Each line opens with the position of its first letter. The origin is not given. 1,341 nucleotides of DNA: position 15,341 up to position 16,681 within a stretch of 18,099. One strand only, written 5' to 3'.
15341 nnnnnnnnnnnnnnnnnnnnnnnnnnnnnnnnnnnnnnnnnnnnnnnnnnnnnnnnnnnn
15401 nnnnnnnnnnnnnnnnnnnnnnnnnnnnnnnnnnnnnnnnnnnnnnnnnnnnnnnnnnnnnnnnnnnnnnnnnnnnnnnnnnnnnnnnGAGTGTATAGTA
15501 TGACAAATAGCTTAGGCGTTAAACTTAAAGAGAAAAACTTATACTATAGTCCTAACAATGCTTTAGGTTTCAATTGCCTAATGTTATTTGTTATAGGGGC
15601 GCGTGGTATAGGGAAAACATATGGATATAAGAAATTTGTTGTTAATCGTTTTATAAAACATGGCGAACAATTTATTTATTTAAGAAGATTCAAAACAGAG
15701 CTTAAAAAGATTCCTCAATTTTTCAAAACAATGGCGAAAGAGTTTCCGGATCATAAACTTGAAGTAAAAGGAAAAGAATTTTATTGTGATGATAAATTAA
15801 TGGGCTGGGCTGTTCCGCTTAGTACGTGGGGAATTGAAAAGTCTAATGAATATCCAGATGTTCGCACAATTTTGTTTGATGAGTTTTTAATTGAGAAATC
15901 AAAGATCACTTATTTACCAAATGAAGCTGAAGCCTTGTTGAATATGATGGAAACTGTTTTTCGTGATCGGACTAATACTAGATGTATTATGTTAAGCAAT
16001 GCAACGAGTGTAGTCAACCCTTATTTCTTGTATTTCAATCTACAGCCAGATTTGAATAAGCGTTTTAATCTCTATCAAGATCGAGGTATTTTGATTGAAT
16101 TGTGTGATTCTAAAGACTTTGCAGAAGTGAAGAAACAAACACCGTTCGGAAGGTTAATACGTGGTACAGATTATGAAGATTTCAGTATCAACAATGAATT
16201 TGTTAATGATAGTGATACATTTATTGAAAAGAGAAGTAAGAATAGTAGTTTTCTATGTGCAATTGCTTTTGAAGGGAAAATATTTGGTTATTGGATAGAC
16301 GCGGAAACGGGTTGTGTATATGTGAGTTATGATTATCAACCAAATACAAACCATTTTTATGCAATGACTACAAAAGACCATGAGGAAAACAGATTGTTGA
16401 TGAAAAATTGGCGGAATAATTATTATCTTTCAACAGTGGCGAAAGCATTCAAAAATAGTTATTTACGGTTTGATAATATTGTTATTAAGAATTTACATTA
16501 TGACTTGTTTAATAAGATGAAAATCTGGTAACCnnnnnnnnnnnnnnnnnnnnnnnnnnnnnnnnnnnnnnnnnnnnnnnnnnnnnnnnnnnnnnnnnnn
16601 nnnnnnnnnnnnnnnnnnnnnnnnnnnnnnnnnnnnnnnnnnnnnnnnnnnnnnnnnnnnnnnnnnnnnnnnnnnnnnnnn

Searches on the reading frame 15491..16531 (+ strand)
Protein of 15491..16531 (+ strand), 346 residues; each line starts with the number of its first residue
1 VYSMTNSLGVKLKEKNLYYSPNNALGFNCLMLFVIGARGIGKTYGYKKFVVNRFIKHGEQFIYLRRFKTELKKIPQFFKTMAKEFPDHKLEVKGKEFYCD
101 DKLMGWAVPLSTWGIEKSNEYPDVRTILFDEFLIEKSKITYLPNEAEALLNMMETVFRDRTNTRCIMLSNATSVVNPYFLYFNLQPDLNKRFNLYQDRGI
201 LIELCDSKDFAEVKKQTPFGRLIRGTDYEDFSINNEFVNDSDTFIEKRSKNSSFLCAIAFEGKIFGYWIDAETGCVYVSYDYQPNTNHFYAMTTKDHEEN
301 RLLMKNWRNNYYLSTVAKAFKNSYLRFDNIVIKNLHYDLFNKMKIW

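Call 18: find_related_loci(query=window:15491-16531:+, collection=viral_contigs, flank=3000)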
Query window:15491-16531:+ (346 aa) in viral_contigs; peptide patterns used: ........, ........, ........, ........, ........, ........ (x = any residue, [..] = any of these).
10 stretches matched a pattern; 3 encode a relative of the query (tblastn E <= 1e-3); 3 distinct loci.
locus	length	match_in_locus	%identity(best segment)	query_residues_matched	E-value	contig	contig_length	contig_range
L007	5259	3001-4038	100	1-346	0e+0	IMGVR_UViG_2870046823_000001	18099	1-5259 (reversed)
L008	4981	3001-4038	99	1-346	0e+0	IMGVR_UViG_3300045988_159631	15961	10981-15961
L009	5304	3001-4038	99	1-346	0e+0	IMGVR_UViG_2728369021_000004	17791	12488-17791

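Call 57: search_dna_similar(query=window:15491-16531:+, collection=phages, mode=protein, max_evalue=1e-10, max_rows=25)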
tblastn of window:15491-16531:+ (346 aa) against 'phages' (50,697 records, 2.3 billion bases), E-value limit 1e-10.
Records with a match: 230; places in all: 234; records where one place covers at least 80% of the query: 180.
Best place of each record, by identity: >=99% 1; 80-90% 1; <60% 228.
By first word of the organism name: Bacillus 93; Clostridium 55; Curtobacterium 18; Bacteriophage 13; Bifidobacterium 11; Arthrobacter 6; Salmonella 6; Streptococcus 5; Microbacterium 4; Enterococcus 2; and 11 more.
By host as written in the record: - 30; Clostridium perfringens 17; Bacillus subtilis 13; Bacillus cereus 11; Curtobacterium flaccumfaciens NRRL B-729 SEA 8; Bacillus thuringiensis subsp. kurstaki ATCC 33679 7; Bacillus thuringiensis subspecies kurstaki 6; Clostridium_AQ innocuum DA664 6; and 64 more.
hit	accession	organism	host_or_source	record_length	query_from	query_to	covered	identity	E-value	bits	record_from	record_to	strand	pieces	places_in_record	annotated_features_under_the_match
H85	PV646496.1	Enterococcus phage CUB-FM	Enterococcus faecium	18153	1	346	100%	99.1%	0e+0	713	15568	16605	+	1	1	terminase large subunit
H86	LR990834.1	Enterococcus phage Athos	-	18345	4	346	99%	89.2%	0e+0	640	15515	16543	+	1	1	Encapsidation protein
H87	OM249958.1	Bacillus phage TBA3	Bacillus amyloliquefaciens KACC 12067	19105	12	345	97%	55.1%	1e-123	396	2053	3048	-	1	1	terminase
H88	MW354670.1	Bacillus phage BSTP6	Bacillus subtilis KCCM12150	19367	12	345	97%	55.1%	1e-123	396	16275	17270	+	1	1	ATPase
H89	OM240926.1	Bacillus phage vB_BsuP-Goe15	Bacillus subtilis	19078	12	345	97%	55.1%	5e-123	395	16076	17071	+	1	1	ATPase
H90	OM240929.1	Bacillus phage vB_BsuP-Goe23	Bacillus subtilis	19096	12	345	97%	55.1%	5e-123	395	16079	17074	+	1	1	ATPase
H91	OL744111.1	Bacillus phage Arbo1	Bacillus sp. 203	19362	12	345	97%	55.1%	8e-123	394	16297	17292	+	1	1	DNA encapsidation protein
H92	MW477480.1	Bacillus phage Whiting18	Bacillus sp.203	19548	12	345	97%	55.1%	8e-123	394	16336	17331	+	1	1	DNA encapsidation protein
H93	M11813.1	Bacillus phage PZA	Bacillus subtilis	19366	12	345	97%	55.1%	1e-122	394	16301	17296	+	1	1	morphogenesis protein C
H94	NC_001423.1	Bacillus phage PZA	Bacillus subtilis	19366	12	345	97%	55.1%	1e-122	394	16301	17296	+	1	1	terminase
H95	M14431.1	Bacillus phage phi29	H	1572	12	345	97%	54.8%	5e-133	394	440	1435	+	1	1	gene-16 protein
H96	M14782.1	Bacillus phage phi29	-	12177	12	345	97%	54.8%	1e-122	394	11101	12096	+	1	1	16: encapsidation protein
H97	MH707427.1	Bacillus phage BSP4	Bacillus subtilis KACC 10114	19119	12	345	97%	54.8%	1e-122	394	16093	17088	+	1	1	putative ATPase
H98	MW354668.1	Bacillus phage BSTP4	Bacillus subtilis KCCM12150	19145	12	345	97%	54.8%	1e-122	394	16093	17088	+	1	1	ATPase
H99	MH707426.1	Bacillus phage BSP2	Bacillus subtilis KACC 10114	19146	12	345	97%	54.8%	1e-122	394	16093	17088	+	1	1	putative ATPase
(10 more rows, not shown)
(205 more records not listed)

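Call 67: find_homologous_proteins(query=window:15491-16531:+, max_evalue=1e-40)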
Query window:15491-16531:+ (346 aa): 1453 proteins with E <= 1e-40 among 2596 candidates; the best 120 are listed.
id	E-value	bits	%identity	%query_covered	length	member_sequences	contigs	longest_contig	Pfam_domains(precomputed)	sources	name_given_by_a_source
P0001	2.4e-232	788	99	99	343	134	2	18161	PF05894.19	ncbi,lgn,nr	ncbi:TPA: phage DNA encapsidation protein [Enterococcus faecium]|nr:phage DNA encapsidation protein 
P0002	4.6e-183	626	77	99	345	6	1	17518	PF05894.19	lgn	-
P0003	1.6e-182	624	79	97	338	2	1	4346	PF05894.19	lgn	-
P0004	2.9e-182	624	77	97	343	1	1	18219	PF05894.19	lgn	-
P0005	1.0e-181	622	75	99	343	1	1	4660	PF05894.19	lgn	-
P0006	3.2e-181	620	76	98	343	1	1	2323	PF05894.19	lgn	-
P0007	3.3e-180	617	73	98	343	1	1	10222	PF05894.19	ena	-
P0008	4.5e-175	600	74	99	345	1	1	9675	PF05894.19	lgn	-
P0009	6.9e-131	455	58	96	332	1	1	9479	PF05894.19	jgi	-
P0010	9.7e-131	454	58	96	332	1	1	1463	PF05894.19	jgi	-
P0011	4.8e-130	452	60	93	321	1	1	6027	PF05894.19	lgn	-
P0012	2.8e-127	443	56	96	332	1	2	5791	PF05894.19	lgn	-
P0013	3.3e-127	443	57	96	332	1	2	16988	PF05894.19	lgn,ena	-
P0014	4.1e-127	442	57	96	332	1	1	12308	PF05894.19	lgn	-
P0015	5.1e-127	442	56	96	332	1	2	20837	PF05894.19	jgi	jgi:hypothetical protein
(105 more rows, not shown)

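Call 68: find_encoding_contigs(protein=P0002, flank=3000, max_places=3)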
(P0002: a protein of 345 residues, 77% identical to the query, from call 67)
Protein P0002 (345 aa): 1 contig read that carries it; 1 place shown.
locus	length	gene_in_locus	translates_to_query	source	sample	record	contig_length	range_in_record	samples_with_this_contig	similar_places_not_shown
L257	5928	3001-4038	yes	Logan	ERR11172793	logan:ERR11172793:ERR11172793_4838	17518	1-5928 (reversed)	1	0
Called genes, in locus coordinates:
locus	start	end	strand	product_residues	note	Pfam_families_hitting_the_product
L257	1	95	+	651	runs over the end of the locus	PF12708:Pect-lyase_RHGA_epim, PF13229:Beta_helix (weak), PF05048:NosD, PF13229:Beta_helix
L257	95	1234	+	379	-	PF18013:Phage_lysozyme2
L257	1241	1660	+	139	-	-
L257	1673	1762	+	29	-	-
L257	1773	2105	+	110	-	PF04531:Phage_holin_1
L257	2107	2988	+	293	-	PF01183:Glyco_hydro_25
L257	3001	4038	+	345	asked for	PF05894:Podovirus_Gp16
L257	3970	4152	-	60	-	-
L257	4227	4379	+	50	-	-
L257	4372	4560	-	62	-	-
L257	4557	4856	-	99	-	-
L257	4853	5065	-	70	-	-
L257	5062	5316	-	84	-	-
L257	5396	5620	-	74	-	-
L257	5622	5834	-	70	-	-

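Call 69: find_encoding_contigs(protein=P0004, flank=3000, max_places=3)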
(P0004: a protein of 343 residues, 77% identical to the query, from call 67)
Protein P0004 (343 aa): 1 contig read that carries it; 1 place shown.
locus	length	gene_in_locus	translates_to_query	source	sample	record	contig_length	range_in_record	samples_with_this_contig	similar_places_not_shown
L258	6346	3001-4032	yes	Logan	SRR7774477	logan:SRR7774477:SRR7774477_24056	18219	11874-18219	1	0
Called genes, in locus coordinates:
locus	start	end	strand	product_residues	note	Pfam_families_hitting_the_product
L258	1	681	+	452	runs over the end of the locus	PF12708:Pect-lyase_RHGA_epim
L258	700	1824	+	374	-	PF21480:PlyCA_N, PF01551:Peptidase_M23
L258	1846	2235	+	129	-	PF05105:Phage_holin_4_1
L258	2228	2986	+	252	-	PF05257:CHAP, PF08239:SH3_3 (weak)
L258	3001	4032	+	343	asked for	PF05894:Podovirus_Gp16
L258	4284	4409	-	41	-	-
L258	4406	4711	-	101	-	-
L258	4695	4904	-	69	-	-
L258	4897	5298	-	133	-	-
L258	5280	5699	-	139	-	-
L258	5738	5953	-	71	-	-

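Call 70: find_encoding_contigs(protein=P0007, flank=3000, max_places=3)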
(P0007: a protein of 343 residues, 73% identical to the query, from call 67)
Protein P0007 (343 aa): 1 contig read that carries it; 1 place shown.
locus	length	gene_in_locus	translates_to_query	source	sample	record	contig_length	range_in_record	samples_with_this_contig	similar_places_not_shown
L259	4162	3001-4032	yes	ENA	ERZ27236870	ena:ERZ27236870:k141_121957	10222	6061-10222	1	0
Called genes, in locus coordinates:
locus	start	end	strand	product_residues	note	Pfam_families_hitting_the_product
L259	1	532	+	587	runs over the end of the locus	-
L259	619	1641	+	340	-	PF18013:Phage_lysozyme2, PF01551:Peptidase_M23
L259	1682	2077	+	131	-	PF05105:Phage_holin_4_1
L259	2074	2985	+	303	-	PF05257:CHAP, PF01476:LysM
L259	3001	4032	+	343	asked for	PF05894:Podovirus_Gp16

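Call 71: find_encoding_contigs(protein=P0008, flank=3000, max_places=3)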
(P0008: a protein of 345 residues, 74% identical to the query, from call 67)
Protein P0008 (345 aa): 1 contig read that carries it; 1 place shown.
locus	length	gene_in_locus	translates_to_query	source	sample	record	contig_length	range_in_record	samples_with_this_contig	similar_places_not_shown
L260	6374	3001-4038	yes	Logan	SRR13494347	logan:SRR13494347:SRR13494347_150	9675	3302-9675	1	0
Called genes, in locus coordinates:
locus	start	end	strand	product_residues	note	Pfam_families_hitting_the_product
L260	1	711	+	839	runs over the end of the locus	-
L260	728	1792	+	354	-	PF18013:Phage_lysozyme2, PF01551:Peptidase_M23 (weak)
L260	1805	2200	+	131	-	PF05105:Phage_holin_4_1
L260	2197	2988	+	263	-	PF00959:Phage_lysozyme, PF01476:LysM, PF23473:LysM3_LYK4_5 (faint), PF01476:LysM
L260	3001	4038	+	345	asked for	PF05894:Podovirus_Gp16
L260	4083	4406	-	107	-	-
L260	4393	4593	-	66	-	-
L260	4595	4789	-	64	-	-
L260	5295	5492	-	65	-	-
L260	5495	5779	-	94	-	-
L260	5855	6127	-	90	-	-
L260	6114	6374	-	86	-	?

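Call 81: find_encoding_contigs(protein=P0003, flank=3000, max_places=3)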
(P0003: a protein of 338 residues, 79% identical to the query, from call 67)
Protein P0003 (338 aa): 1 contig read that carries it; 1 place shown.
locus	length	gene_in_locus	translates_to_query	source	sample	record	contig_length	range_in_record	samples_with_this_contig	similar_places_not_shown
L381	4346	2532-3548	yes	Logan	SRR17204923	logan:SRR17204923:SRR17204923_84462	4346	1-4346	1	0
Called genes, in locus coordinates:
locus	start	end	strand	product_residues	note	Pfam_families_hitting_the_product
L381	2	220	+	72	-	?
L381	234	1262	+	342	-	PF18013:Phage_lysozyme2, PF01551:Peptidase_M23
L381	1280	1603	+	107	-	-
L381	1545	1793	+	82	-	PF16938:Phage_holin_Dp1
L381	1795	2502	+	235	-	PF01551:Peptidase_M23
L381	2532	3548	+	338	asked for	PF05894:Podovirus_Gp16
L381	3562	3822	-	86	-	-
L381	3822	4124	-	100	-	-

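Call 82: find_encoding_contigs(protein=P0005, flank=3000, max_places=3)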
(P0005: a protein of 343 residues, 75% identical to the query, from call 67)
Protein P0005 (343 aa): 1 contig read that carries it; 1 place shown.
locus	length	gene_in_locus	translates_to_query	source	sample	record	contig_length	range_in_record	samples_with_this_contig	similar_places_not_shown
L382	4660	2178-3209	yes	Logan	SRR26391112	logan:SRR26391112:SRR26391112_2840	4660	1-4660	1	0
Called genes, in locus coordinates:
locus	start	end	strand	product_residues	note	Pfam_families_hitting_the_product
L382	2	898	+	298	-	?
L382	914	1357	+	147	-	PF05105:Phage_holin_4_1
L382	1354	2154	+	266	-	PF05257:CHAP (weak), PF01471:PG_binding_1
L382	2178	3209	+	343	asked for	PF05894:Podovirus_Gp16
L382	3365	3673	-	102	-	-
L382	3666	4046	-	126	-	-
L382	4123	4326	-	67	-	-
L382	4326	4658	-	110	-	?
